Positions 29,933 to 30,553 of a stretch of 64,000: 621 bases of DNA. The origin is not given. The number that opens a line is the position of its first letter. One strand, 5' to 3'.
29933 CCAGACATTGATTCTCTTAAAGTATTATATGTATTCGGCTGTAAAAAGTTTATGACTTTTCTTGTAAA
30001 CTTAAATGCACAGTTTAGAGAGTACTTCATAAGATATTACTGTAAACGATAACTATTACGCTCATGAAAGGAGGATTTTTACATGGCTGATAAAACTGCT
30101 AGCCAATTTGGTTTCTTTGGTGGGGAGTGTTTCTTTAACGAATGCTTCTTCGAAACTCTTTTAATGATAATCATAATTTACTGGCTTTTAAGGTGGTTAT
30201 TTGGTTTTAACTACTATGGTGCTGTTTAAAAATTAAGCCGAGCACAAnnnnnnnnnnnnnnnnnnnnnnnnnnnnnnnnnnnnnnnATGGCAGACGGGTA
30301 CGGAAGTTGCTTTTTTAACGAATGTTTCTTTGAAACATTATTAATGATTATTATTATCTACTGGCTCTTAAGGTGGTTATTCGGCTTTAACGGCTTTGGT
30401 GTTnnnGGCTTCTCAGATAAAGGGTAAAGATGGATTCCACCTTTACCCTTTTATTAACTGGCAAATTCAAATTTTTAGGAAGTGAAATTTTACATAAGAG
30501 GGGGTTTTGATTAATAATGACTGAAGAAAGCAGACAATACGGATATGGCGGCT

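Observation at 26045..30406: Unrecognised family A of tiny Cys/Glu/Trp membrane proteins (4 stand-alone copies plus 1 fusion)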

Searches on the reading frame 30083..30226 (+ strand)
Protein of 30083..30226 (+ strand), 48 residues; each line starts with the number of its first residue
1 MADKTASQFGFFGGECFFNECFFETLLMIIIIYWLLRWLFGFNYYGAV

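Call 3: search_protein_families(library=pfam, proteins=[window:30083-30226:+], max_evalue=10)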
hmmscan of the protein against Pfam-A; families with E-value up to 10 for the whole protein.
seq(48 aa): 1 family
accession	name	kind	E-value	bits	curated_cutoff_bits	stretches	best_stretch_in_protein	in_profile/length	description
PF06196.17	DUF997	-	0.011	16.1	26.3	1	17-40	45-68/77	Protein of unknown function (DUF997)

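Call 4: search_protein_families(library=ncbifam, proteins=[window:30083-30226:+], max_evalue=10)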
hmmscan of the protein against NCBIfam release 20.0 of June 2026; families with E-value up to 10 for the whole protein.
seq(48 aa): 0 families

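Call 9: find_homologous_proteins(query=A1, max_evalue=0.01)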
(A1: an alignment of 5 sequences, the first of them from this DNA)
Query A1 (5 sequences) (48 aa, profile of the alignment): 16 proteins with E <= 0.01 among 21 candidates.
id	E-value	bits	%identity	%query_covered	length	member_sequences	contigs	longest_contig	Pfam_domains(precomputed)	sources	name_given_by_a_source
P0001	1.1e-18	84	77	88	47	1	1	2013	-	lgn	-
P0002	2.3e-17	80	82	58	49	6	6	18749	-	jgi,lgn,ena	jgi:hypothetical protein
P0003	4.1e-16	76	94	69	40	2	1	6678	-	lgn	-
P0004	1.7e-15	74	66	92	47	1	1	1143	-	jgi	-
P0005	1.7e-15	74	70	92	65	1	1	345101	-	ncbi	ncbi:MAG: hypothetical protein ACOYVD_02675 [Bacillota bacterium]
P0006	6.3e-15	72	64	92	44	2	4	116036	-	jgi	-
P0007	3.4e-14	70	59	96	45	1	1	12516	-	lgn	-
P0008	3.5e-14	70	61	92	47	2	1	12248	-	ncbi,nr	ncbi:MAG: hypothetical protein GXW85_07935 [Clostridia bacterium]|nr:hypothetical protein [Clostridi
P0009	3.6e-14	70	66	92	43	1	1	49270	-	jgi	-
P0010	2.3e-13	67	64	92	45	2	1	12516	-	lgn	-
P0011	2.5e-13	67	76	69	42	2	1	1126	-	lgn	-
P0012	2.9e-13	67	73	98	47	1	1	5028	-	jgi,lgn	-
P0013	2.6e-12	64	67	98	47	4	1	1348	-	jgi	-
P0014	3.3e-12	64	59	85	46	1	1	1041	-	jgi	-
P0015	3.6e-7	48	-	-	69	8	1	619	-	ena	-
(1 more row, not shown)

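Call 12: find_encoding_contigs(protein=window:30083-30226:+, flank=3000, max_places=4)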
Protein seq(48 aa) (48 aa): no gene with exactly this product is on record in the collection.

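Call 15: find_encoding_contigs(protein=P0005, flank=8000, max_places=2)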
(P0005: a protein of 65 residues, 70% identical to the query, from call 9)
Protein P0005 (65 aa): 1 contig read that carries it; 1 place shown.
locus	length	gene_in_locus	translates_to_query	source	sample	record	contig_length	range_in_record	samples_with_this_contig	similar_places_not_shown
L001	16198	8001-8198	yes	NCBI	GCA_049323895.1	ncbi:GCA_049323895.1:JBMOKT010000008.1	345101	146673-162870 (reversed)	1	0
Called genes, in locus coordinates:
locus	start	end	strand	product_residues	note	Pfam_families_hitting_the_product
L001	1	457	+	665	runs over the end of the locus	PF00535:Glycos_transf_2, PF12895:ANAPC3 (faint), PF13176:TPR_7 (faint), PF13424:TPR_12 (faint), PF13432:TPR_16 (faint), PF00515:TPR_1 (faint), PF07719:TPR_2 (faint), PF13181:TPR_8 (faint), +2 more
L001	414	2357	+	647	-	PF00535:Glycos_transf_2, PF07719:TPR_2 (faint), PF13432:TPR_16 (faint), PF00515:TPR_1 (faint), PF12895:ANAPC3 (faint), PF13428:TPR_14 (faint), PF14559:TPR_19 (weak), PF25062:ARM_TT21_N (faint)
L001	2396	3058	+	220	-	PF01832:Glucosaminidase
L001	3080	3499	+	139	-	-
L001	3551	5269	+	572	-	PF00535:Glycos_transf_2, PF25062:ARM_TT21_N (faint), PF13424:TPR_12 (faint), PF13181:TPR_8 (faint), PF13428:TPR_14 (faint), PF13432:TPR_16 (faint), PF00515:TPR_1 (weak), PF07719:TPR_2 (weak)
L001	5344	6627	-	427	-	PF00534:Glycos_transf_1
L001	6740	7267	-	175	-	-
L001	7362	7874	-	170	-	-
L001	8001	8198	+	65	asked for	-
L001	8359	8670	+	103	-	-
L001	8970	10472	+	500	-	-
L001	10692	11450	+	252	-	-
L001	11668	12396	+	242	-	PF01209:Ubie_methyltran (weak), PF13489:Methyltransf_23 (weak), PF08241:Methyltransf_11, PF08242:Methyltransf_12 (weak), PF13649:Methyltransf_25, PF13847:Methyltransf_31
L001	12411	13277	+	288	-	PF00535:Glycos_transf_2 (weak)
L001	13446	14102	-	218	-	-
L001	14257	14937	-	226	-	-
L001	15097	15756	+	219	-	-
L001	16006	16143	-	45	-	-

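Call 16: find_encoding_contigs(protein=P0006, flank=8000, max_places=3)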
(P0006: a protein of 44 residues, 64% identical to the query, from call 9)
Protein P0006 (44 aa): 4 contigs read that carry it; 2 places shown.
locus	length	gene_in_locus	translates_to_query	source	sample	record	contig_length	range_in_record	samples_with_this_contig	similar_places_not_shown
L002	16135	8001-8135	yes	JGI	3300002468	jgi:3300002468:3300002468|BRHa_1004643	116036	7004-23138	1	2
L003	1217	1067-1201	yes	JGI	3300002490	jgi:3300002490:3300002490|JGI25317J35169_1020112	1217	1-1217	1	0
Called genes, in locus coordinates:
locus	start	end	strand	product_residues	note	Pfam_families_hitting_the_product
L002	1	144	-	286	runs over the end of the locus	-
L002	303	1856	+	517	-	PF03452:Anp1 (weak), PF13704:Glyco_tranf_2_4 (faint), PF00535:Glycos_transf_2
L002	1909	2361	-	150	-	-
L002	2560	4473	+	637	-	PF00535:Glycos_transf_2, PF12895:ANAPC3 (faint), PF13414:TPR_11 (faint), PF13432:TPR_16 (faint), PF14559:TPR_19 (faint), PF00515:TPR_1 (faint), PF07719:TPR_2 (faint), PF13424:TPR_12 (faint)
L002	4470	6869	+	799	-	PF00535:Glycos_transf_2, PF12895:ANAPC3 (faint), PF00515:TPR_1 (faint), PF07719:TPR_2 (faint), PF13424:TPR_12 (faint), PF13428:TPR_14 (faint), PF13432:TPR_16 (faint), PF00535:Glycos_transf_2, +1 more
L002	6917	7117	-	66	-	-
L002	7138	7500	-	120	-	-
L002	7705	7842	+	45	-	-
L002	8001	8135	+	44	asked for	-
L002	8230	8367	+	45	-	-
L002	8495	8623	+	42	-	-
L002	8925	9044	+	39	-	-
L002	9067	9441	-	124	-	PF01740:STAS, PF13466:STAS_2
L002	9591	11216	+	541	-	PF03323:GerA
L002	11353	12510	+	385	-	PF25198:Spore_GerAC_N, PF05504:Spore_GerAC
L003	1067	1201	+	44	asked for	-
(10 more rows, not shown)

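Call 21: find_related_loci(query=A2, collection=genome_contigs, flank=6000)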
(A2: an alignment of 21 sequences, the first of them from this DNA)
Query A2 (48 aa) in genome_contigs; peptide patterns used: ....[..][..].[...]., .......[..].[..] (x = any residue, [..] = any of these).
66 stretches matched a pattern; 15 encode a relative of the query (tblastn E <= 1e-3); 15 distinct loci.
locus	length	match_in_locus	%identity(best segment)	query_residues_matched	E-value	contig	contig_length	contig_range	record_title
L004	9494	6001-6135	76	1-44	1e-17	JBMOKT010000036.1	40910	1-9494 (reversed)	MAG: Bacillota bacterium isolate Betzabe_MAG005 MAG005_36, whole genome shotgun sequence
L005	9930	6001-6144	69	1-46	2e-17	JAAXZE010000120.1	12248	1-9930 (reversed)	MAG: Clostridia bacterium isolate AS01afH2WH_13 22838_AS01, whole genome shotgun sequence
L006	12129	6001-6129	73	1-45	9e-17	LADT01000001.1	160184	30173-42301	MAG: Clostridiaceae bacterium BRH_c20a BRHa_1002414, whole genome shotgun sequence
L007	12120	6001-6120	79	6-47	3e-16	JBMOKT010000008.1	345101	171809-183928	MAG: Bacillota bacterium isolate Betzabe_MAG005 MAG005_8, whole genome shotgun sequence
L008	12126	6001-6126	73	1-44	1e-15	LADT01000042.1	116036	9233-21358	MAG: Clostridiaceae bacterium BRH_c20a BRHa_1004643, whole genome shotgun sequence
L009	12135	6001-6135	70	1-44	2e-14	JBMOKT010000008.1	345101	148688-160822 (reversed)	MAG: Bacillota bacterium isolate Betzabe_MAG005 MAG005_8, whole genome shotgun sequence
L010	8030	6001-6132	75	1-44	8e-13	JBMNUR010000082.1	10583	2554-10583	MAG: Peptococcales bacterium isolate SBF912SR1HQ0049 scaffold_21752_c1, whole genome shotgun sequence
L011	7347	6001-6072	79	22-45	7e-11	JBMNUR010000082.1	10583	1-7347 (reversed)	MAG: Peptococcales bacterium isolate SBF912SR1HQ0049 scaffold_21752_c1, whole genome shotgun sequence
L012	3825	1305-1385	63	19-45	4e-10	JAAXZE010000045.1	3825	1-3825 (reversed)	MAG: Clostridia bacterium isolate AS01afH2WH_13 9107_AS01, whole genome shotgun sequence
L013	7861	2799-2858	55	22-41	4e-5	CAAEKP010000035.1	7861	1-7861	MAG TPA_asm: Peptococcaceae bacterium, isolate HGM14212, WGS project CAAEKP010000000 data, contig: ERS537207_88_k99_3811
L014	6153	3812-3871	60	22-41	8e-5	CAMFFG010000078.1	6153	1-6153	MAG: uncultured Peptococcaceae bacterium isolate SRR15057920_bin.47_metaWRAP_v1.3_MAG genome assembly, contig: ERZ104075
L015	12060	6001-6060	55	22-41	1e-4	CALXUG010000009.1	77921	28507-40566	MAG: uncultured Clostridia bacterium isolate BRZ_EN__bin1 genome assembly, contig: BRZ_EN__NODE_366_length_77921_cov_6.4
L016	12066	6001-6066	55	19-40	1e-4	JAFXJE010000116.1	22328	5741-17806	MAG: Peptococcaceae bacterium isolate RGIG6463 Sheep_Rectum.Co__c1819041, whole genome shotgun sequence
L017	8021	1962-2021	55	22-41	2e-4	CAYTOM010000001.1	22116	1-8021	MAG TPA_asm: uncultured Peptococcaceae bacterium isolate SRP313737_co1_131 genome assembly, contig: NODE_3701_length_221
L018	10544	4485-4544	55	22-41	2e-4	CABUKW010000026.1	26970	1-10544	MAG TPA_asm: uncultured Peptococcaceae bacterium isolate MGYG-HGUT-04093 genome assembly, contig: GUT_GENOME256138_26, w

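Call 27: search_protein_representatives(alignment_id=A2)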
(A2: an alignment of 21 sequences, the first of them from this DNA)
Query: 21 sequences, 46 profile positions. Proteins with E-value up to 0.001 (for the whole library): 36; up to 1e-10: 11; up to 1e-30: 0. The best 36 are listed.
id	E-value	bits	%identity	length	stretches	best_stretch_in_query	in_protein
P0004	5.5e-20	86.6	-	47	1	1-44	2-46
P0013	3.1e-19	84.2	-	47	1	2-46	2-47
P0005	1.2e-17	79.2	-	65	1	2-45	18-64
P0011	7.7e-16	73.4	-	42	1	4-44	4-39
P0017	6.4e-15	70.4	-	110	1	7-44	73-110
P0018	1.5e-14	69.2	-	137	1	2-40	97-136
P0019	3.7e-13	64.8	-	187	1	7-45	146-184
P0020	5.0e-13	64.4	-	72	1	1-44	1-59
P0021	1.3e-11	59.9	-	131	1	12-41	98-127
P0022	4.4e-11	58.1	-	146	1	11-41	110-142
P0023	5.5e-11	57.9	-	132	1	10-40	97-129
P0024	3.4e-10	55.3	-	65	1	12-45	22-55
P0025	1.6e-09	53.1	-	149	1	15-43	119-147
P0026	5.6e-09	51.4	-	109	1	7-40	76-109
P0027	1.6e-07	46.8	-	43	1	15-44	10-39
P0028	3.1e-07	45.8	-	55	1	15-39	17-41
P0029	4.6e-07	45.3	-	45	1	1-43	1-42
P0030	1.4e-06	43.7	-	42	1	15-41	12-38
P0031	1.8e-06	43.4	-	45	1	17-40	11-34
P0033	3.1e-06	42.6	-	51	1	14-43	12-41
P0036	1.2e-05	40.8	-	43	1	16-39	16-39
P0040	4.9e-05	38.8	-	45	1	16-42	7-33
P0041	5.3e-05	38.7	-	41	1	13-44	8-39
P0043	7.7e-05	38.2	-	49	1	15-40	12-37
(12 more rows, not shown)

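Call 29: find_encoding_contigs(protein=P0018, flank=2000, max_places=3)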
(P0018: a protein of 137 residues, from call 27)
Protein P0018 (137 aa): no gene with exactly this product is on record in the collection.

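Call 30: list_cluster_members(proteins=[P0027, P0030, P0033, P0028, P0031, P0036, P0040, P0043, P0029, P0041])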
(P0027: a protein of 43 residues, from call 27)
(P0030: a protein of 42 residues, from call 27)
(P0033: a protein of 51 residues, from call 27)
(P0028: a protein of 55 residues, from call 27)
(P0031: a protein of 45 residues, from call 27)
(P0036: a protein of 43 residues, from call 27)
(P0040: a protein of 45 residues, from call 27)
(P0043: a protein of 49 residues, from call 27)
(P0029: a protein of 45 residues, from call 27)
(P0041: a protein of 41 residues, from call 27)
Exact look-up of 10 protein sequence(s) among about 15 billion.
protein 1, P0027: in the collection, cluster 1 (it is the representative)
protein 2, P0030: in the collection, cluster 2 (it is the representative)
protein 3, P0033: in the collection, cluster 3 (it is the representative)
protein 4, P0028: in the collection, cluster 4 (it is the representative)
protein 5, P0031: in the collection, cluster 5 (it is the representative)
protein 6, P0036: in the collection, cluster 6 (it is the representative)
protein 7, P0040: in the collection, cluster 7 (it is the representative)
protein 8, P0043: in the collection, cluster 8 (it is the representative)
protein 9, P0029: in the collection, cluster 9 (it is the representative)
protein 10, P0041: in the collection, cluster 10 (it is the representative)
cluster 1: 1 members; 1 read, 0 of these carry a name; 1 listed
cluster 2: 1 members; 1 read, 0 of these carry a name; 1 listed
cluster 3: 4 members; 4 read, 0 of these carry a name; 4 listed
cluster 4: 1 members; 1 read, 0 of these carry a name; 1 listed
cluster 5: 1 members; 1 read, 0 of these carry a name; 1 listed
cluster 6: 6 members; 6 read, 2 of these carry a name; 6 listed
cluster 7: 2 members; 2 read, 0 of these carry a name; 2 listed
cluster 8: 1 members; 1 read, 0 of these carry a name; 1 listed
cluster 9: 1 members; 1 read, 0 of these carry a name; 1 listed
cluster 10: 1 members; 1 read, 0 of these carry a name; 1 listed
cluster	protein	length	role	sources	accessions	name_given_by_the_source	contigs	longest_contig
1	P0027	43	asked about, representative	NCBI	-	-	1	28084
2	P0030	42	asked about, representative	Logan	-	-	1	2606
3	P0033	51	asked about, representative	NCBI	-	-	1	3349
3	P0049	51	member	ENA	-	-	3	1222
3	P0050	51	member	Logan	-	-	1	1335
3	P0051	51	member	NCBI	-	-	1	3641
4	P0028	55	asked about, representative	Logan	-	-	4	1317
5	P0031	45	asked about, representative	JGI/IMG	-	-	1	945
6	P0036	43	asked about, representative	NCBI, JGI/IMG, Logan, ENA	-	hypothetical protein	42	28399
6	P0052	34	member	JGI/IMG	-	hypothetical protein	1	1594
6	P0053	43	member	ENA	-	-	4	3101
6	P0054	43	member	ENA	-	-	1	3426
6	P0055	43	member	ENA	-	-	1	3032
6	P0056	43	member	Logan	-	-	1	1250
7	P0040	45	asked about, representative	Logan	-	-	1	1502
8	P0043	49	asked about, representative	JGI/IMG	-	-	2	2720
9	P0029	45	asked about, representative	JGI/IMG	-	-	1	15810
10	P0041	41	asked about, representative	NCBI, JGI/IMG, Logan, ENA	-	-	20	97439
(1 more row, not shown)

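Call 31: find_encoding_contigs(protein=P0036, flank=6000, max_places=3)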
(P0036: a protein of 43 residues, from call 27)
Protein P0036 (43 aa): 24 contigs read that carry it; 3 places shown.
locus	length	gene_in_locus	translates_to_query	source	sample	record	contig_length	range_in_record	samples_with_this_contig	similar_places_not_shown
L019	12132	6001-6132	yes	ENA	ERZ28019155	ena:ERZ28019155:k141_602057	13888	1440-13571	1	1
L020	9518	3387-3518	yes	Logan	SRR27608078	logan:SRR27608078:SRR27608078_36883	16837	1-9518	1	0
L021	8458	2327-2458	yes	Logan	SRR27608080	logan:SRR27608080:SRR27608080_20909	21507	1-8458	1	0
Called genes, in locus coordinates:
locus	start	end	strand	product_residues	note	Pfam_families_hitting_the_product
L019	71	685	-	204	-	-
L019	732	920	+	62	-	-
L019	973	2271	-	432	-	PF02885:Glycos_trans_3N, PF00591:Glycos_transf_3, PF07831:PYNP_C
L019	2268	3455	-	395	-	PF00884:Sulfatase (faint), PF01676:Metalloenzyme, PF01663:Phosphodiest (faint)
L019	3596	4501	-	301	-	PF02899:Phage_int_SAM_1, PF00589:Phage_integrase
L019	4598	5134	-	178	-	PF01944:SpoIIM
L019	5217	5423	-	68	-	-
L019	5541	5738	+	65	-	-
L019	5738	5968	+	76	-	-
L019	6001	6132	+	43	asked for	-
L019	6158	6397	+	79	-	-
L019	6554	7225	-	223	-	PF01222:ERG4_ERG24 (faint), PF04140:ICMT, PF04191:PEMT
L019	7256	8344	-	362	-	PF02540:NAD_synthase, PF02568:ThiI (faint), PF03054:tRNA_Me_trans, PF06508:QueC (weak), PF20259:tRNA_Me_trans_M, PF20258:tRNA_Me_trans_C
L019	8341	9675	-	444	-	PF05496:RuvB_N, PF00004:AAA, PF01443:Viral_helicase1, PF13173:AAA_14 (weak), PF16193:AAA_assoc_2, PF12002:MgsA_C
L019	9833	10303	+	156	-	-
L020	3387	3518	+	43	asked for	-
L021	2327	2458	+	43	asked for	-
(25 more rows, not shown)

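Call 32: find_encoding_contigs(protein=P0027, flank=6000, max_places=2)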
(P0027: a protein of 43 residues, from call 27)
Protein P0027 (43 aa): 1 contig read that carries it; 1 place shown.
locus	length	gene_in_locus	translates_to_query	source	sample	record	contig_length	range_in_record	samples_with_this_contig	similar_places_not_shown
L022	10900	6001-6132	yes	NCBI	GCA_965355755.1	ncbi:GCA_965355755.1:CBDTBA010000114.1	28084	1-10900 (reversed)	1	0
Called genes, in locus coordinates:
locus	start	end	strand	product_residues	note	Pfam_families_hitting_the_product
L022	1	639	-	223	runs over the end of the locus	-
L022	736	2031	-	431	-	PF02885:Glycos_trans_3N, PF00591:Glycos_transf_3, PF07831:PYNP_C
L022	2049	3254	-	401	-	PF01676:Metalloenzyme, PF01663:Phosphodiest (weak), PF00884:Sulfatase (weak)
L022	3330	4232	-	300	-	PF02899:Phage_int_SAM_1, PF13495:Phage_int_SAM_4 (weak), PF00589:Phage_integrase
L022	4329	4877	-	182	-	PF01944:SpoIIM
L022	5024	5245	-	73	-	-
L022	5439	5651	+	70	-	-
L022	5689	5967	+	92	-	-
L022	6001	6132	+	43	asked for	-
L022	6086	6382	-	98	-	-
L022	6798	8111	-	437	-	PF10117:McrBC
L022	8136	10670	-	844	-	PF00004:AAA (faint), PF28530:DUF8426, PF07728:AAA_5, PF28529:McrB_lid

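Call 60: predict_structure(alignment_id=A2)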
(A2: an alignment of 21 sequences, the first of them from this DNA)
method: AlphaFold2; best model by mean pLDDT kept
length: 48 residues; sequences in the alignment: 21
mean_pLDDT: 66.5   pTM: 0.41
mean pLDDT of the five models: 66.5, 64.8, 64.2, 64.3, 62.8
residues with pLDDT >= 90: 6; 70-90: 14; 50-70: 19; < 50: 9
segments of 3 or more residues with pLDDT < 50: 11-15
pLDDT, mean of each block of 10 residues (from residue 1): 51 55 84 86 55
secondary structure, 60 per line:
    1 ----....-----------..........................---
elements in order: H5-8 H20-45

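Call 65: find_encoding_contigs(protein=P0041, flank=5000, max_places=4)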
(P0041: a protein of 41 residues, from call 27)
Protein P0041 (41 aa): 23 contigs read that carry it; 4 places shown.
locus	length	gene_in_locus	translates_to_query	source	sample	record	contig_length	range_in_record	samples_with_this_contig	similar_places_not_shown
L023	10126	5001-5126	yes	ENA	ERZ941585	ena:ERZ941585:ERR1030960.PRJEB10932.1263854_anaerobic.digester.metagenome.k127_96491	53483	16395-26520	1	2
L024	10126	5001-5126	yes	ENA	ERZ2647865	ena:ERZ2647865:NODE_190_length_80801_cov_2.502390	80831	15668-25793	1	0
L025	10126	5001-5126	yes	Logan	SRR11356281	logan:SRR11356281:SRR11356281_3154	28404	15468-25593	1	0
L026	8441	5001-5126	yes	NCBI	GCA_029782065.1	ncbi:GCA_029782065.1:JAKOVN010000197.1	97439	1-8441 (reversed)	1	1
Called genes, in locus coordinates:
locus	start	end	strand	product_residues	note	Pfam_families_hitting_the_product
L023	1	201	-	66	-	-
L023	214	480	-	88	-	-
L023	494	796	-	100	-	-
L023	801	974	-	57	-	-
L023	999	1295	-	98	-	-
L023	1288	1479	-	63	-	-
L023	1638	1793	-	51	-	-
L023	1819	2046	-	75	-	-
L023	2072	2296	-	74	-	-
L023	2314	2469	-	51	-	-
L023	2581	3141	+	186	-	-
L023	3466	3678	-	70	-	-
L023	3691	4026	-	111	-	-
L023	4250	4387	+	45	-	-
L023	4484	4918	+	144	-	-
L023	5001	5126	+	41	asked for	-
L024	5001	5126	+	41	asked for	-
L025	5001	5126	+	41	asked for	-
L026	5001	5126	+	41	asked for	-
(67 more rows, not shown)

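Call 74: search_protein_families(library=phrogs, proteins=[window:30083-30226:+], max_evalue=0.01)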
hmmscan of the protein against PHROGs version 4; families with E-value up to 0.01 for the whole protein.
seq(48 aa): 1 family
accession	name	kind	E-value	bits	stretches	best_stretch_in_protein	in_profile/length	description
phrog_15069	-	unknown function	0.00088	20.3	1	7-40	13-44/49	-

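Call 75: search_protein_families(library=padloc, proteins=[window:30083-30226:+], max_evalue=0.01)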
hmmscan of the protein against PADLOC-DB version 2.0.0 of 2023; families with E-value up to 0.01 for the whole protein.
seq(48 aa): 0 families

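Call 77: predict_structure(alignment_id=A7)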
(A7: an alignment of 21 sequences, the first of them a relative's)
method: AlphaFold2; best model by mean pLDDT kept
length: 116 residues; sequences in the alignment: 21
mean_pLDDT: 64.9   pTM: 0.28
mean pLDDT of the five models: 64.9, 60.2, 58.6, 58.1, 58.0
residues with pLDDT >= 90: 12; 70-90: 31; 50-70: 53; < 50: 20
segments of 3 or more residues with pLDDT < 50: 75-90
pLDDT, mean of each block of 10 residues (from residue 1): 54 64 82 92 83 69 57 44 42 60 71 59
secondary structure, 60 per line:
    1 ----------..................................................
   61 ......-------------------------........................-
elements in order: H11-66 H92-115

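Call 80: find_related_loci(query=A2, collection=viral_contigs, flank=3000)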
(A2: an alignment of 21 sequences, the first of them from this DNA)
Query A2 (48 aa) in viral_contigs; peptide patterns used: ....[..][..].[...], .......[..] (x = any residue, [..] = any of these).
56 stretches matched a pattern, but none encodes a relative of the query by tblastn (E <= 1e-3).

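Call 81: find_related_loci(query=A2, collection=metagenome_contigs, flank=5000)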
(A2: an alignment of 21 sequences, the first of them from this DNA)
Query A2 (48 aa) in metagenome_contigs; peptide patterns used: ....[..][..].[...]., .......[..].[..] (x = any residue, [..] = any of these).
74 stretches matched a pattern; 12 encode a relative of the query (tblastn E <= 1e-3); 12 distinct loci.
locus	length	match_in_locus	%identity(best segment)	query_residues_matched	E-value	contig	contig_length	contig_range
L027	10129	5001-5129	73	1-45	4e-17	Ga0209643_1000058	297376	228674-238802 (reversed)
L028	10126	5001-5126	73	1-44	4e-16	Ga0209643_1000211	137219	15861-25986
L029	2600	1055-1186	61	1-44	1e-12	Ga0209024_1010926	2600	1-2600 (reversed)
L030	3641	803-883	72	12-40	1e-8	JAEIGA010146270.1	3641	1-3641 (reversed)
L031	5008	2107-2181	48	19-43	4e-6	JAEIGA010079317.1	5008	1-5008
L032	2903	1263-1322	65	22-41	9e-6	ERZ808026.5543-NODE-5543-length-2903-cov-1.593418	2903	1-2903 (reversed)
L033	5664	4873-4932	65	22-41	9e-6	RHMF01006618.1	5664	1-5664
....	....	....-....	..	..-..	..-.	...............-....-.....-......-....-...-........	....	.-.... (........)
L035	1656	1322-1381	60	22-41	5e-5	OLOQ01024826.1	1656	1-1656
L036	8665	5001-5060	55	22-41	1e-4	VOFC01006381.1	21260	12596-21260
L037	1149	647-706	55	22-41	9e-5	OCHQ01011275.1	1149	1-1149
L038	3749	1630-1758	28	1-47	9e-5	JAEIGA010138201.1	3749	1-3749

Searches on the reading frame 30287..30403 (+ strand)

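Call 3: search_protein_families(library=pfam, proteins=[window:30287-30403:+], max_evalue=10)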
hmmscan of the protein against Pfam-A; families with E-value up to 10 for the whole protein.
seq(39 aa): 1 family
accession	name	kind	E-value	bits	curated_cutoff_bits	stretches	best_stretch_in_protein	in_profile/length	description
PF06196.17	DUF997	-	0.022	15.1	26.3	1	9-32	45-68/77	Protein of unknown function (DUF997)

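Call 4: search_protein_families(library=ncbifam, proteins=[window:30287-30403:+], max_evalue=10)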
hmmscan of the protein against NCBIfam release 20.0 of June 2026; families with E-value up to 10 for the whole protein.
seq(39 aa): 0 families
